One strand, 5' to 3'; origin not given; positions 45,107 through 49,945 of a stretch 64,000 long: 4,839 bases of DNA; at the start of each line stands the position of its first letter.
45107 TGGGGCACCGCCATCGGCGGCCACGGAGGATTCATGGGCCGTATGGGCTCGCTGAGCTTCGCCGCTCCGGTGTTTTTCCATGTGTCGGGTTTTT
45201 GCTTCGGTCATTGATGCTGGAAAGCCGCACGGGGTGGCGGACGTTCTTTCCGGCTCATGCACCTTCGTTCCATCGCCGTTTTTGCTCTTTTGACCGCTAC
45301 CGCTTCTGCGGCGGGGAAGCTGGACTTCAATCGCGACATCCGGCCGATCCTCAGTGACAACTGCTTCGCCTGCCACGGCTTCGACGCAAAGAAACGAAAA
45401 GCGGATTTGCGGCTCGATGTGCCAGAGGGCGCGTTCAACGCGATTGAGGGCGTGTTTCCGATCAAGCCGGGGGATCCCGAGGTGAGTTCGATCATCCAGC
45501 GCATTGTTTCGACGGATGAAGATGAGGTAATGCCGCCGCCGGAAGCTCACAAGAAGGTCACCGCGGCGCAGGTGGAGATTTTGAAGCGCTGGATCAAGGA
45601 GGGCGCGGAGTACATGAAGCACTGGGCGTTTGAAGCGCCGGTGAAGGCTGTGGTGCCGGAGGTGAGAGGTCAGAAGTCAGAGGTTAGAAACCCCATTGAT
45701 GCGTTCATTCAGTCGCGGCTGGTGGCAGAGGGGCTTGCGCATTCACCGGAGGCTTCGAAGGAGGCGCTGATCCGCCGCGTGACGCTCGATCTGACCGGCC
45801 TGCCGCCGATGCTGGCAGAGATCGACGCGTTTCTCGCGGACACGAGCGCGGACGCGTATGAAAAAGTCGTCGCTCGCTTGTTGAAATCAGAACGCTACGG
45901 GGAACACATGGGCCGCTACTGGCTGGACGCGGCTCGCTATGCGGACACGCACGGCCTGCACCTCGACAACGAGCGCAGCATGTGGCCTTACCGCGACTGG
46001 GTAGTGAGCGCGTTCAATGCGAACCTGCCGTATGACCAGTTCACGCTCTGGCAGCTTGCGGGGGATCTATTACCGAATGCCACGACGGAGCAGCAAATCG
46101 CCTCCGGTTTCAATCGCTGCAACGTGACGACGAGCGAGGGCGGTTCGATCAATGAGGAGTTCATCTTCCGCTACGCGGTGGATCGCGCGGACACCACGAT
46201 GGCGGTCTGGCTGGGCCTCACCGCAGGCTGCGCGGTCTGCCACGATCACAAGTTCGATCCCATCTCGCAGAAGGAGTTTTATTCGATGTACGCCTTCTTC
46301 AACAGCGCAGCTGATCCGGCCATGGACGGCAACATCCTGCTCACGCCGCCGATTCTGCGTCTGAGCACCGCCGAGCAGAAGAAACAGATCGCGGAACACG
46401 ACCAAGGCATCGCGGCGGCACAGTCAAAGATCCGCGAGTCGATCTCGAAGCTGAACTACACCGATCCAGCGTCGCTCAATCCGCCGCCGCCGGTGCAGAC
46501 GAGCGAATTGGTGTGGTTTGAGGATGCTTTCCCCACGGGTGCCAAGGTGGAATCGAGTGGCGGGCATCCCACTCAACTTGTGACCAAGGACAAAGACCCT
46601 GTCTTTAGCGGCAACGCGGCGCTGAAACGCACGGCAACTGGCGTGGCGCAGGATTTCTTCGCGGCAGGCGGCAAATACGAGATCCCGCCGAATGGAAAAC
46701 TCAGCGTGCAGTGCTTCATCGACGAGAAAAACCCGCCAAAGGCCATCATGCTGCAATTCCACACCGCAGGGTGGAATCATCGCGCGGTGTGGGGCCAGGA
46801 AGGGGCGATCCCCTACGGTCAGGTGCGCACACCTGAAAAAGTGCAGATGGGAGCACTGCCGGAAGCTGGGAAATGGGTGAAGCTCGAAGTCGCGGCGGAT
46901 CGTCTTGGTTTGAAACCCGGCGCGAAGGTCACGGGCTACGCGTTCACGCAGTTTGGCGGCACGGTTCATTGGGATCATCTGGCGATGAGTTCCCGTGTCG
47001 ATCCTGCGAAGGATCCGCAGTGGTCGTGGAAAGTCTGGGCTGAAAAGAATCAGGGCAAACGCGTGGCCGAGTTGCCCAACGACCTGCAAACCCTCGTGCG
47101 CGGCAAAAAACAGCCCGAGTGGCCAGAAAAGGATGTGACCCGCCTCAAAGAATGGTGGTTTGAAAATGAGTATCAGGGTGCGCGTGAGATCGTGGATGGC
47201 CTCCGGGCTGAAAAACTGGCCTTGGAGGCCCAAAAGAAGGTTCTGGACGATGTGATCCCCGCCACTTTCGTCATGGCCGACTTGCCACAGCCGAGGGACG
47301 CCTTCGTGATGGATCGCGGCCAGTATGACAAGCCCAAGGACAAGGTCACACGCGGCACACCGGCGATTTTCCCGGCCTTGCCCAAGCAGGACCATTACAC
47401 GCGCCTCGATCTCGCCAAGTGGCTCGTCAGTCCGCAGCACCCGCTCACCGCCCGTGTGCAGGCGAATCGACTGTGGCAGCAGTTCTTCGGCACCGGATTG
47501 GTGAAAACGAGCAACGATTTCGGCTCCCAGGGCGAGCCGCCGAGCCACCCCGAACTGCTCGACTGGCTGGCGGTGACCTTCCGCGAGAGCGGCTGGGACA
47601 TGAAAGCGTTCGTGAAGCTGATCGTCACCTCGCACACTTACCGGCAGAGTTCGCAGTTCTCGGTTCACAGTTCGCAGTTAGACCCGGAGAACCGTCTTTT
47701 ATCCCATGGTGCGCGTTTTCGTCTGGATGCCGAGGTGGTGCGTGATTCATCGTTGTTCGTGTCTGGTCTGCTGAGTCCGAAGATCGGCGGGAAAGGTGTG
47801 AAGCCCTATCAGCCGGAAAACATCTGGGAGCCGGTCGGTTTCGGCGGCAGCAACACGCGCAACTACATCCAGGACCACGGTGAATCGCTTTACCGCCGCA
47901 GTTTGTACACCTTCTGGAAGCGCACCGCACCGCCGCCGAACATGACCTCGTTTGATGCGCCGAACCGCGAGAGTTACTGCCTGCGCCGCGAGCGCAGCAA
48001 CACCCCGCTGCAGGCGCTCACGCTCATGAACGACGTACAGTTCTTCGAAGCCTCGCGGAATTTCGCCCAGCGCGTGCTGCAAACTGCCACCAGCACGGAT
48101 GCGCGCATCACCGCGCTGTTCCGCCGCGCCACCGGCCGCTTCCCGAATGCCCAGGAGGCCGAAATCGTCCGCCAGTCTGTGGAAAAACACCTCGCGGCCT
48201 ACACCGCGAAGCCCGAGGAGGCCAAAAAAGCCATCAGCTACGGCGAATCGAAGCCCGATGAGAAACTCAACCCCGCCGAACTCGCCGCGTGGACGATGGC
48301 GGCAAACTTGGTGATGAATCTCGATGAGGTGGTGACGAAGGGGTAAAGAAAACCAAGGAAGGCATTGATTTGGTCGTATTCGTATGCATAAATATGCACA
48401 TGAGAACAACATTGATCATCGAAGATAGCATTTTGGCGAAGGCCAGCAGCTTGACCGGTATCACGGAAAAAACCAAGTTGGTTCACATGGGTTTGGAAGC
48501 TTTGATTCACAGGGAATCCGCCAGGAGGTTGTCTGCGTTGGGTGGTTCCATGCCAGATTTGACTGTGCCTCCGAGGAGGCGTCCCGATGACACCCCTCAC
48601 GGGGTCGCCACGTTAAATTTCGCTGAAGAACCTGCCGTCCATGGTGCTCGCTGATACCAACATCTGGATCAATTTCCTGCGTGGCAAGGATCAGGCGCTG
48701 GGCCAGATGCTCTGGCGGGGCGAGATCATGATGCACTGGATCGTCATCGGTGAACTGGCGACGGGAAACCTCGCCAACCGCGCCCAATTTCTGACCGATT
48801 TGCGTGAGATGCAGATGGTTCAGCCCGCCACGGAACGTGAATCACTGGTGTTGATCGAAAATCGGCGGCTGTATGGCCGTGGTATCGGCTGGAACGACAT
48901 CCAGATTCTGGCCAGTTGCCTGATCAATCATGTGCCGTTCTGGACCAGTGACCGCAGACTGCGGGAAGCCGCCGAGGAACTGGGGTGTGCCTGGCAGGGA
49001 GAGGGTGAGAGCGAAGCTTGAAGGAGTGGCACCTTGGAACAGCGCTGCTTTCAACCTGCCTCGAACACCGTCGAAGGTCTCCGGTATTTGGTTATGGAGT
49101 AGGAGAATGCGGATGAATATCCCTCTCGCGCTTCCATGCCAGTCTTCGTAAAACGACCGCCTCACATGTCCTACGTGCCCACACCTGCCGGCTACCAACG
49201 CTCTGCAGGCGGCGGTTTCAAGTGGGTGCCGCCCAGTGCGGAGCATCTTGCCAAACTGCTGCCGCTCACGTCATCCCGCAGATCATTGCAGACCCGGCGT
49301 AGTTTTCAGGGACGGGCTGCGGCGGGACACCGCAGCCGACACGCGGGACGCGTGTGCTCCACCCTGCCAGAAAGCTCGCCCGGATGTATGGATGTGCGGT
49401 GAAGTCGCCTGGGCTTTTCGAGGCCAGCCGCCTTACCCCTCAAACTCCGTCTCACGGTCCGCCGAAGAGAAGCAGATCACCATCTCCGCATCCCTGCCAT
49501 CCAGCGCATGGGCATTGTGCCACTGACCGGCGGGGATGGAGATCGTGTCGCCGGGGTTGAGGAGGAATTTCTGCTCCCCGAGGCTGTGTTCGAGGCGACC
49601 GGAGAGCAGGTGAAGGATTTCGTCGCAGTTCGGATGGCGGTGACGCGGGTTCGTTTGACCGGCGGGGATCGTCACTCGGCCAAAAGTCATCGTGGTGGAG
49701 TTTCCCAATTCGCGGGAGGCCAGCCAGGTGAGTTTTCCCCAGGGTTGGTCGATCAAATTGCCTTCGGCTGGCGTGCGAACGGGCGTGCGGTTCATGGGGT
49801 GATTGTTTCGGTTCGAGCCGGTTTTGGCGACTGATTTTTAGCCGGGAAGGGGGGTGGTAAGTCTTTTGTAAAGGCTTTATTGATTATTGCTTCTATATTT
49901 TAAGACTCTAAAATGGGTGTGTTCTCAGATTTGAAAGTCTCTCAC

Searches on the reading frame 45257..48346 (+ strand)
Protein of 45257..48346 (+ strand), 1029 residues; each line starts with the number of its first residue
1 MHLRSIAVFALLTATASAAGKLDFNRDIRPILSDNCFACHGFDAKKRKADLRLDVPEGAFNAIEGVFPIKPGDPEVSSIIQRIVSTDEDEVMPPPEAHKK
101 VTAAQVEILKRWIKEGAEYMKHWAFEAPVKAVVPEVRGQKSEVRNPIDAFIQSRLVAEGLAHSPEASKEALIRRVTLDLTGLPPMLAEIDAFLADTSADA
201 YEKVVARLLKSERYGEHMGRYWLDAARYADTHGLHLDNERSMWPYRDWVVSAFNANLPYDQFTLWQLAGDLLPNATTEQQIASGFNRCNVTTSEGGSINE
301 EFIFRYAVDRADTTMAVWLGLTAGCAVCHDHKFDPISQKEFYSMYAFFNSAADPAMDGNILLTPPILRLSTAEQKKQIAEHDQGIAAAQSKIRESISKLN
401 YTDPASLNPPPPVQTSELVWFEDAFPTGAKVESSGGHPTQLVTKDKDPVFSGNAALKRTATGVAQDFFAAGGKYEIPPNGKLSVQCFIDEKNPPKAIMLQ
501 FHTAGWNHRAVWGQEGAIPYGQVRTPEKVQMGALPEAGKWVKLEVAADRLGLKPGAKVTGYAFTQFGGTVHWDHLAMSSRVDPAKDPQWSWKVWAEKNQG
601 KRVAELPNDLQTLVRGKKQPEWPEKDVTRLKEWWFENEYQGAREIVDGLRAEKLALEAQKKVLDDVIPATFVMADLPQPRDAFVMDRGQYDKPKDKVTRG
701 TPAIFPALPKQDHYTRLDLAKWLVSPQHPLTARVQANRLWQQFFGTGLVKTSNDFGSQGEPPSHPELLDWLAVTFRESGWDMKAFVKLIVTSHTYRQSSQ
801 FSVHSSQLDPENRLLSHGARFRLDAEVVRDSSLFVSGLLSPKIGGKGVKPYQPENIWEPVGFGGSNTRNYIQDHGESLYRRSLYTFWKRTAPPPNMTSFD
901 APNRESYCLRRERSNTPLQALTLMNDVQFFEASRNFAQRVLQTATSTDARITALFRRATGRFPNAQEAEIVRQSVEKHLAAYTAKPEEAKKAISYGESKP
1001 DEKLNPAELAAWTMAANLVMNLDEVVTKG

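Call 6: search_protein_families(library=pfam, proteins=[window:45257-48346:+], max_evalue=0.01)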
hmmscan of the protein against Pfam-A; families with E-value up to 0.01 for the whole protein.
window:45257-48346:+ (1029 aa): 5 families
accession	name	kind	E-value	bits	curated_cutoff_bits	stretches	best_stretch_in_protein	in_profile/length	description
PF07587.16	PSD1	-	5e-103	344.2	28.5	1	715-973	1-242/244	Protein of unknown function (DUF1553)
PF07583.16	PSCyt2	-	7.1e-85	284.6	29.8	1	146-351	1-207/209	Protein of unknown function (DUF1549)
PF07635.16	PSCyt1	-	1.2e-15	58.3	22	1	36-96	1-59/59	Planctomycete cytochrome C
PF00034.26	Cytochrom_C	-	0.0016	20.1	21.3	0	33-114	9-87/90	Cytochrome c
PF22297.1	PccH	-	0.0025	18.4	24.4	0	24-48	2-26/133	PccH Cytochrome c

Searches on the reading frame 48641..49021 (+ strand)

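Call 6: search_protein_families(library=pfam, proteins=[window:48641-49021:+], max_evalue=0.01)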
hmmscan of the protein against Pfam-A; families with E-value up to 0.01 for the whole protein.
window:48641-49021:+ (126 aa): 1 family
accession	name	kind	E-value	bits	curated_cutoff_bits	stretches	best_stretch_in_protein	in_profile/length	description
PF01850.27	PIN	-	8.4e-08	33.3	23.6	1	3-112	2-119/120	PIN domain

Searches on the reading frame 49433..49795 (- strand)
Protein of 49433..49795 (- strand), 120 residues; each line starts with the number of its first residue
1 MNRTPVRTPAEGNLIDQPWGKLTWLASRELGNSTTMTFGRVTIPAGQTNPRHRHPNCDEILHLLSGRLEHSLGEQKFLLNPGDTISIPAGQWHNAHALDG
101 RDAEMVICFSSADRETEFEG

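Call 6: search_protein_families(library=pfam, proteins=[window:49433-49795:-], max_evalue=0.01)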
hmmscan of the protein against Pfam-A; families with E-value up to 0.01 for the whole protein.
window:49433-49795:- (120 aa): 6 families
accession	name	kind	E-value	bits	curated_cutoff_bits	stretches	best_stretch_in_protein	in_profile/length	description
PF07883.17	Cupin_2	-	2.2e-16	59.8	27.2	1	40-106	2-67/70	Cupin domain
PF00190.28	Cupin_1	-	5.4e-07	29.7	22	1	16-117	11-121/151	Cupin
PF02311.25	AraC_binding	-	7.9e-06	26.1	21.1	1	47-101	14-67/135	AraC-like ligand binding domain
PF11699.14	CENP-C_C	-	0.00029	21.5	29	1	33-104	9-80/85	Mif2/CENP-C like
PF08007.18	JmjC_2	-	0.0043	17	22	1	74-101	85-111/127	JmjC domain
PF12973.13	Cupin_7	-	0.0093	16.2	27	0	40-95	37-87/105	ChrR Cupin-like domain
